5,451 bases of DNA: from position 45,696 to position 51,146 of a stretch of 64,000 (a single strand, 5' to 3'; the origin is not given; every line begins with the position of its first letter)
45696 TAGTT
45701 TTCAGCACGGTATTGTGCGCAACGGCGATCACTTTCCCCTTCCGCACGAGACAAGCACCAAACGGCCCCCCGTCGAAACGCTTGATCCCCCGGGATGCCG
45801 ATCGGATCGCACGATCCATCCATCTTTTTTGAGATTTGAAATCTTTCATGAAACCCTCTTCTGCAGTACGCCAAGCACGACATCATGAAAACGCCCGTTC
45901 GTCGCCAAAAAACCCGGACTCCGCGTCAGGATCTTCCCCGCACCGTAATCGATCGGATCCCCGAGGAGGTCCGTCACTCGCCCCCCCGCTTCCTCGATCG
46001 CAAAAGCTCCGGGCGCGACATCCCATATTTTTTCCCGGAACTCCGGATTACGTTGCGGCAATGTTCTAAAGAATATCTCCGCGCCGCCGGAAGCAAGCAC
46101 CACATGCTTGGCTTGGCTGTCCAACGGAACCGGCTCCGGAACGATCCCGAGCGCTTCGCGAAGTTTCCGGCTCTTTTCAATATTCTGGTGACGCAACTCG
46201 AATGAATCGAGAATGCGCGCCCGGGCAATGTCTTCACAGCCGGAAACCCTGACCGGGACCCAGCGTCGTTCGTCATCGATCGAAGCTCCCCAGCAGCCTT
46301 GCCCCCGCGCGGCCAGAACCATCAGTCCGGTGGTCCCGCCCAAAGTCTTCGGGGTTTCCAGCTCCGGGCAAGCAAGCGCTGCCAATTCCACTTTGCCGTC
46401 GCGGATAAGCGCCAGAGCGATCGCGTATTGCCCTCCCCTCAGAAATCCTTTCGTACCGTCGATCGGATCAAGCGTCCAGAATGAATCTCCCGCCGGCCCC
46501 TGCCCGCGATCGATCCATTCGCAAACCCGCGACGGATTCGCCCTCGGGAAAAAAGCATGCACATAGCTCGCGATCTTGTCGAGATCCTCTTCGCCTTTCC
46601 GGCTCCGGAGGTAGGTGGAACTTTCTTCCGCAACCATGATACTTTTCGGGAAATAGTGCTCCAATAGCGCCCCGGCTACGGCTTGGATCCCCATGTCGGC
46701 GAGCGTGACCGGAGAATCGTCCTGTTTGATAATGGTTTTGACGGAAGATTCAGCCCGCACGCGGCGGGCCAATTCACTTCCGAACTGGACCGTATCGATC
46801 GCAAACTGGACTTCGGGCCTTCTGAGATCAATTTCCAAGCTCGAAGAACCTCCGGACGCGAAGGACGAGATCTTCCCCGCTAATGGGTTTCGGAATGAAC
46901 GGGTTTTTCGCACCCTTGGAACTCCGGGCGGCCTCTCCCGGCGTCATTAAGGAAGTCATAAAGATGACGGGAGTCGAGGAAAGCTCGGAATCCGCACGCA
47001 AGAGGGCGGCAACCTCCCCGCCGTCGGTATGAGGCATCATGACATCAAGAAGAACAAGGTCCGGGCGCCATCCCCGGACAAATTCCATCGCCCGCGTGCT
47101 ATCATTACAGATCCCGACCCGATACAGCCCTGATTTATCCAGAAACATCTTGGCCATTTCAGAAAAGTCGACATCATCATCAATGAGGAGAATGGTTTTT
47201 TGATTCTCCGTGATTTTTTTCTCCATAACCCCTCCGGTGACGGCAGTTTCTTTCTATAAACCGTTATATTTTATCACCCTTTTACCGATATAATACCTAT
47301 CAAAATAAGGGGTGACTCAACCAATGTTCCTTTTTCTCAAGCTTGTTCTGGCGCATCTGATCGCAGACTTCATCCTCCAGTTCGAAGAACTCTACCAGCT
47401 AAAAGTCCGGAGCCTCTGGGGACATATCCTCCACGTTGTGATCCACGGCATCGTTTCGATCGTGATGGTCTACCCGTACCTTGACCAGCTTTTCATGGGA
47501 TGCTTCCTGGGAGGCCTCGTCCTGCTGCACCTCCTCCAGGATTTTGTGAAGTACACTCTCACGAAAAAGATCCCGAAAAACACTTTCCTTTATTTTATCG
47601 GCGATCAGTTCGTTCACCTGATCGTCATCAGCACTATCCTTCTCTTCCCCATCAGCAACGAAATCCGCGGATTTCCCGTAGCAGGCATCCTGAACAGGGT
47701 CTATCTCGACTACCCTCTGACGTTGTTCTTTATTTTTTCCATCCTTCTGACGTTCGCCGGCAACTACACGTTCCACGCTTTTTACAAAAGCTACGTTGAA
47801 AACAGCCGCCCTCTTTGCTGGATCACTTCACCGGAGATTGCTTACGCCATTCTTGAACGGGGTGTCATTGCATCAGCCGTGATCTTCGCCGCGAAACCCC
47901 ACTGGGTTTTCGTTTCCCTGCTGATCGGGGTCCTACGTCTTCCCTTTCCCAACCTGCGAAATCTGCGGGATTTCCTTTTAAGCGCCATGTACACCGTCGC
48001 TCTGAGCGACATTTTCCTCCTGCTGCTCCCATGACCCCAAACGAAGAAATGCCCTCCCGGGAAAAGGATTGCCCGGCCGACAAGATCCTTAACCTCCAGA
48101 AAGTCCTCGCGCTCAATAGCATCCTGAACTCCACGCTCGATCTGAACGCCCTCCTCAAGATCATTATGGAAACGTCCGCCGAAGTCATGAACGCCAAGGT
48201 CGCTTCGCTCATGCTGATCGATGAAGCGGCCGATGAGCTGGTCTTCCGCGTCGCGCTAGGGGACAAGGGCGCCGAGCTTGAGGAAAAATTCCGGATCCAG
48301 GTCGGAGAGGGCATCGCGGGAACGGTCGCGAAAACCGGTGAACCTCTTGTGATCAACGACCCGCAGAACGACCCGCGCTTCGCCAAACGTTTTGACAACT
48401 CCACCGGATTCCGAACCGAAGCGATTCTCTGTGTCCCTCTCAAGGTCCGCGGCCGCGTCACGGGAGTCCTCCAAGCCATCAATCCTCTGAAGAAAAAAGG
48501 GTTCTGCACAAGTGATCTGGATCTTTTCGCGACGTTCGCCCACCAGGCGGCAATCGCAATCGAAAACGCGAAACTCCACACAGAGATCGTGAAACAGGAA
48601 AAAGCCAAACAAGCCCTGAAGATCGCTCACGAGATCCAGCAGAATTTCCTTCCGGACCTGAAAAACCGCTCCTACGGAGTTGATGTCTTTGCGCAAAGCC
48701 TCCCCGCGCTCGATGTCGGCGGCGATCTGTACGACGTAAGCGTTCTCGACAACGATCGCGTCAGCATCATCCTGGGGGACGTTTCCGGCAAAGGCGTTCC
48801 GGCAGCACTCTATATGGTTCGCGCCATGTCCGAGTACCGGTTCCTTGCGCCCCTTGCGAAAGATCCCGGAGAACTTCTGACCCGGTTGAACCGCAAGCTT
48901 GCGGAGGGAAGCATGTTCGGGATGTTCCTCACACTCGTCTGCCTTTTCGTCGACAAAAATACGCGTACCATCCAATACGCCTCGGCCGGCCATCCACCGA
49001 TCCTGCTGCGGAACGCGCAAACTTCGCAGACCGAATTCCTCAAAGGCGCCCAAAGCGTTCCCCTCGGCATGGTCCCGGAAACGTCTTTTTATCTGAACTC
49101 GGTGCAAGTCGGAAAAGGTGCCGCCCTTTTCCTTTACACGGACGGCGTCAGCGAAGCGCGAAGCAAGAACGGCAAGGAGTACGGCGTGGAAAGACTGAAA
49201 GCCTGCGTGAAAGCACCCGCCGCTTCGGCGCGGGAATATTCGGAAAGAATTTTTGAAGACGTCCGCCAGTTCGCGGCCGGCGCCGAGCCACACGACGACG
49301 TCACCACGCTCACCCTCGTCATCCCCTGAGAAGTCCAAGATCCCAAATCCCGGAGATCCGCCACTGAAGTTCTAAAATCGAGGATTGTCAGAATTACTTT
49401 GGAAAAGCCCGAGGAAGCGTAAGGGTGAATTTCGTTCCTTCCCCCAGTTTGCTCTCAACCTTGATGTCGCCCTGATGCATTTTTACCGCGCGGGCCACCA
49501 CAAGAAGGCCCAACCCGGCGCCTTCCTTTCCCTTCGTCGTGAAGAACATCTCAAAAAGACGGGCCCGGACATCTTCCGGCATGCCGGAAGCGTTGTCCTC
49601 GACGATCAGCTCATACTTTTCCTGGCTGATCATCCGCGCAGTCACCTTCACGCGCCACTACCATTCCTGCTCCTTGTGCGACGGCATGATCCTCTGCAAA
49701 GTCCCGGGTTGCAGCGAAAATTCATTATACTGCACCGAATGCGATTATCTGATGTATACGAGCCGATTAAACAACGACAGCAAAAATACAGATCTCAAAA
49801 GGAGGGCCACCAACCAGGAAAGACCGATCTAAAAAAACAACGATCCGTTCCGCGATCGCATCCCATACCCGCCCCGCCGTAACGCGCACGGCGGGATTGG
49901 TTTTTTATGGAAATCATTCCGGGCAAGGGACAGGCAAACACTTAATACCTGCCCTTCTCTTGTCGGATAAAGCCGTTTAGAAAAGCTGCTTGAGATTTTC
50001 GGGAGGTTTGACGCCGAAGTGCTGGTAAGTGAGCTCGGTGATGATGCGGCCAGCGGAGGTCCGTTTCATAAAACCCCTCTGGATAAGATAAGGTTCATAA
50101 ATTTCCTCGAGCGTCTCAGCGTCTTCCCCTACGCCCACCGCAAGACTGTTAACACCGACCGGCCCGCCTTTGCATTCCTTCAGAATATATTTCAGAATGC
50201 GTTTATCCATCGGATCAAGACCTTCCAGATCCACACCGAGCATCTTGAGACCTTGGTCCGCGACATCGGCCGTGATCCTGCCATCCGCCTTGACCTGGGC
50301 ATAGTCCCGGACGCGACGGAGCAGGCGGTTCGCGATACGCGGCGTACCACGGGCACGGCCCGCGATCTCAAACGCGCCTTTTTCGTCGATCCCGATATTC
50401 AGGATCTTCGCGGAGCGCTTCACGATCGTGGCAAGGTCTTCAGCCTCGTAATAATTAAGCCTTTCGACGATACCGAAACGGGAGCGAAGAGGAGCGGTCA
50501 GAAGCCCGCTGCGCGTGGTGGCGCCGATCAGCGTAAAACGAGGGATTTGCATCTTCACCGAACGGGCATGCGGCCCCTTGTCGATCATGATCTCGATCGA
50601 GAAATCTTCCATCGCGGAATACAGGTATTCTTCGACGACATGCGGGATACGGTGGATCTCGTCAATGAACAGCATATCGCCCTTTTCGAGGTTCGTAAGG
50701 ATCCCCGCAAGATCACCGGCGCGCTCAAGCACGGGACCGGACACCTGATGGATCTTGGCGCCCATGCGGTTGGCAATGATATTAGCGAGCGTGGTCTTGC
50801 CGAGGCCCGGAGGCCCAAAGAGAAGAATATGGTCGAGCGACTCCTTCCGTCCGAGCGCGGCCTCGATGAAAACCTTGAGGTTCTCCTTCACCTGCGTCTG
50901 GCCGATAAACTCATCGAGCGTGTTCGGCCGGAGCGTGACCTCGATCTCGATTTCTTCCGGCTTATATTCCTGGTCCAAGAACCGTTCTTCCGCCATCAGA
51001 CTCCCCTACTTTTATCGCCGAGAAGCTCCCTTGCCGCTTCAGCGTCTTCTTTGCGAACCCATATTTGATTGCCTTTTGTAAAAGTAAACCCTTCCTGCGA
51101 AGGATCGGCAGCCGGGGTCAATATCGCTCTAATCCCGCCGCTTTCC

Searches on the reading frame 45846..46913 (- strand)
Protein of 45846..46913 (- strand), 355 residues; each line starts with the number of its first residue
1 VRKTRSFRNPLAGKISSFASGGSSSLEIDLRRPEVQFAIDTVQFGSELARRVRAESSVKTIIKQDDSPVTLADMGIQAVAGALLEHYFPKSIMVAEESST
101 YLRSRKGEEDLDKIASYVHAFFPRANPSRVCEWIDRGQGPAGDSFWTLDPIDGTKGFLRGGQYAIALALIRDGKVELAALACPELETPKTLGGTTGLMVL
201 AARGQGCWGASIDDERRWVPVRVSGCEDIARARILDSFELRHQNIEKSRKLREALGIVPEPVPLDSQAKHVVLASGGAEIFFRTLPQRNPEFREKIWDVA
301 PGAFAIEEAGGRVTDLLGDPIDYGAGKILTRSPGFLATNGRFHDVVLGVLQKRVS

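Call 9: search_protein_families(library=pfam, proteins=[window:45846-46913:-], max_evalue=1)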
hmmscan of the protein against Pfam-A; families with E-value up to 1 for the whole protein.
window:45846-46913:- (355 aa): 2 families
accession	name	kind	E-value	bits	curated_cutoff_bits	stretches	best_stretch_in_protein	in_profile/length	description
PF00459.30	Inositol_P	-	9.9e-35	120.8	27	1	65-333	38-255/271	Inositol monophosphatase family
PF18913.5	FBPase_C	-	0.029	14.6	27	1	270-336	48-113/127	Fructose-1-6-bisphosphatase, C-terminal domain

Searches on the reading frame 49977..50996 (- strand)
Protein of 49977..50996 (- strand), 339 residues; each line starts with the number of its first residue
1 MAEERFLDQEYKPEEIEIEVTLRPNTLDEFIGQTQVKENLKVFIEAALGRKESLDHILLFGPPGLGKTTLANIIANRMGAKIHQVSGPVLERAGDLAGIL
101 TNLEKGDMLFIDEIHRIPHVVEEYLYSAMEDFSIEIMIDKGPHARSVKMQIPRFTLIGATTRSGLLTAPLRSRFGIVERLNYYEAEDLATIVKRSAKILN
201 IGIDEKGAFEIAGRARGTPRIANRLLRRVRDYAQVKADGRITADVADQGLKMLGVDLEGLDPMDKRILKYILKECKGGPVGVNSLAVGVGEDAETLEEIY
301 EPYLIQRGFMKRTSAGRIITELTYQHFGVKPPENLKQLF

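Call 9: search_protein_families(library=pfam, proteins=[window:49977-50996:-], max_evalue=1)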
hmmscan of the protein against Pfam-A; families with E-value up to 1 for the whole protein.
window:49977-50996:- (339 aa): 37 families (the best 25 are shown)
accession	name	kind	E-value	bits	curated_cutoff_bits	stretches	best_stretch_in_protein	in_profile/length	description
PF05496.18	RuvB_N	-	4.7e-77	257.6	27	1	22-180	1-159/159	Holliday junction DNA helicase RuvB P-loop domain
PF17864.7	AAA_lid_4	-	2.3e-33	114.2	27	1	183-256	1-74/74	RuvB AAA lid domain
PF05491.19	RuvB_C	-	6.2e-22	77.8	24.7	1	258-327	2-71/72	RuvB C-terminal winged helix domain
PF00004.35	AAA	-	8.9e-20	71.9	21.2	1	57-179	1-128/131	ATPase family associated with various cellular activities (AAA)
PF07728.20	AAA_5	-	7.1e-09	36.2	22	1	56-174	1-139/139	AAA domain (dynein-related subfamily)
PF01078.27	Mg_chelatase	-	4e-06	26.8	20.3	1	27-75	2-43/207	Magnesium chelatase, subunit ChlI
PF00931.28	NB-ARC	-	7.5e-05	22.5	23.5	1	45-78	9-42/248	NB-ARC domain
PF06068.19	TIP49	-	9.9e-05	22.1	23.8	1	28-84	24-80/347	TIP49 P-loop domain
PF13173.12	AAA_14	-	0.00012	22.5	27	1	57-123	5-80/129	AAA domain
PF13401.12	AAA_22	-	0.00018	22.3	27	1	56-78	7-29/130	AAA domain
PF20720.3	nSTAND3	-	0.00036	20.7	27.2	1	54-82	17-45/155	Novel STAND NTPase 3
PF07726.17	AAA_3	-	0.00041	20.7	27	1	56-86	1-31/131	ATPase family associated with various cellular activities (AAA)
PF00158.32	Sigma54_activat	-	0.00086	19.5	20.2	1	98-139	87-127/168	Sigma-54 interaction domain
PF03215.21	Rad17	-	0.0026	18.2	23.8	1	41-92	32-83/186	Rad17 P-loop domain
PF13191.12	AAA_16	-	0.0033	18.4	32.6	1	48-81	16-51/167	AAA ATPase domain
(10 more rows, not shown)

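Call 29: list_cluster_members(proteins=[window:49977-50996:-, window:48031-49329:+, window:43456-44202:-, window:36234-36884:-, window:35322-36164:-, window:33459-34667:-, window:37831-38415:-, window:36881-37834:-, window:26379-27500:-, window:54551-56497:-])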
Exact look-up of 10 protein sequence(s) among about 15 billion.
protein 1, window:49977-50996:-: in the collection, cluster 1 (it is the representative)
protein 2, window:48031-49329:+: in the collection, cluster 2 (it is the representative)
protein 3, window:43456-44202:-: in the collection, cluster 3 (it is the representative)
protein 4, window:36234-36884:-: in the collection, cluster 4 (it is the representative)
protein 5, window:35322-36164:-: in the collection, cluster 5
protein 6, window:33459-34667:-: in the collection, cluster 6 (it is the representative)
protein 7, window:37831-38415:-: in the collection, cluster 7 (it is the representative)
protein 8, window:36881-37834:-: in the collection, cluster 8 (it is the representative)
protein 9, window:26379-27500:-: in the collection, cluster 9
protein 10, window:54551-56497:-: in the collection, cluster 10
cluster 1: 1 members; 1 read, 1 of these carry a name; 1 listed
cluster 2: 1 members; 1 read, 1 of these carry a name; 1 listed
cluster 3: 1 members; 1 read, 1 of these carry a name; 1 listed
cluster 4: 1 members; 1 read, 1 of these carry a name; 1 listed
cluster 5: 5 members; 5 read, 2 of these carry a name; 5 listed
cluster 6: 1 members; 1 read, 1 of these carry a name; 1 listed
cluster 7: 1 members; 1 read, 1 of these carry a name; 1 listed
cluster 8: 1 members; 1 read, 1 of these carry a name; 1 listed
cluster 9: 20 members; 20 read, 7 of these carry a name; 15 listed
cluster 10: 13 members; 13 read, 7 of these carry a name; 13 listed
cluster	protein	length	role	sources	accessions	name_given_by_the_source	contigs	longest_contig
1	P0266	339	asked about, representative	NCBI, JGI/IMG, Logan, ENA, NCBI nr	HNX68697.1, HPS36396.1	MAG TPA: Holliday junction branch migration DNA helicase RuvB [Candidatus Omnitrophota ... | Holliday junction branch migration DNA helicase RuvB [Candidatus Omnitrophota bacterium]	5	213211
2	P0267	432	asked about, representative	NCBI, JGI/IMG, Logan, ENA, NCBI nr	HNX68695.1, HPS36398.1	MAG TPA: SpoIIE family protein phosphatase [Candidatus Omnitrophota bacterium] | SpoIIE family protein phosphatase [Candidatus Omnitrophota bacterium]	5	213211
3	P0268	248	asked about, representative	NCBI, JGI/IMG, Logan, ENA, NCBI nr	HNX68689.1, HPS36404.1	MAG TPA: EAL domain-containing protein [Candidatus Omnitrophota bacterium] | EAL domain-containing protein [Candidatus Omnitrophota bacterium]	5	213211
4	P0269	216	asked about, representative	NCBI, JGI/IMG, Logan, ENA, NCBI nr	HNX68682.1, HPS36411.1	MAG TPA: HAD-IA family hydrolase [Candidatus Omnitrophota bacterium] | HAD-IA family hydrolase [Candidatus Omnitrophota bacterium]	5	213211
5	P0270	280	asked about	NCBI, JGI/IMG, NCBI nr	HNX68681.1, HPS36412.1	MAG TPA: tRNA (adenine-N1)-methyltransferase [Candidatus Omnitrophota bacterium] | tRNA (adenine-N1)-methyltransferase [Candidatus Omnitrophota bacterium]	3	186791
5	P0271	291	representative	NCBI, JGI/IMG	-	tRNA (adenine57-N1/adenine58-N1)-methyltransferase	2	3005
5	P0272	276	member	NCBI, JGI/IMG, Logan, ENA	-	-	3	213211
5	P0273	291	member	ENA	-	-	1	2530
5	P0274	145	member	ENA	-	-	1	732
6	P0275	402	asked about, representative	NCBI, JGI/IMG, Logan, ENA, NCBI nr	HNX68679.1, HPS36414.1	MAG TPA: SpoIID/LytB domain-containing protein [Candidatus Omnitrophota bacterium] | SpoIID/LytB domain-containing protein [Candidatus Omnitrophota bacterium]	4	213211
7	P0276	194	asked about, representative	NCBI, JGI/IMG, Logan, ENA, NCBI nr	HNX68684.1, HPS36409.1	MAG TPA: pseudouridine synthase [Candidatus Omnitrophota bacterium] | pseudouridine synthase [Candidatus Omnitrophota bacterium]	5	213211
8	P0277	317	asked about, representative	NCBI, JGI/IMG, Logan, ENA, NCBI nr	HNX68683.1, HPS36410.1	MAG TPA: RluA family pseudouridine synthase [Candidatus Omnitrophota bacterium] | RluA family pseudouridine synthase [Candidatus Omnitrophota bacterium]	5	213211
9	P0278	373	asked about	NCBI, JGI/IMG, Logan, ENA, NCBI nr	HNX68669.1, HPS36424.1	MAG TPA: tRNA guanosine(34) transglycosylase Tgt [Candidatus Omnitrophota bacterium] | tRNA guanosine(34) transglycosylase Tgt [Candidatus Omnitrophota bacterium]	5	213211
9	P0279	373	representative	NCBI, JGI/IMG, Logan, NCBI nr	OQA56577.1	MAG: Queuine tRNA-ribosyltransferase [Candidatus Omnitrophica bacterium ADurb.Bin277]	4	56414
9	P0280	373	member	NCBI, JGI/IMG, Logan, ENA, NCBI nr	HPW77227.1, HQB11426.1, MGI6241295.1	MAG TPA: tRNA guanosine(34) transglycosylase Tgt [Candidatus Omnitrophota bacterium] | tRNA guanosine(34) transglycosylase Tgt [Candidatus Omnitrophota bacterium]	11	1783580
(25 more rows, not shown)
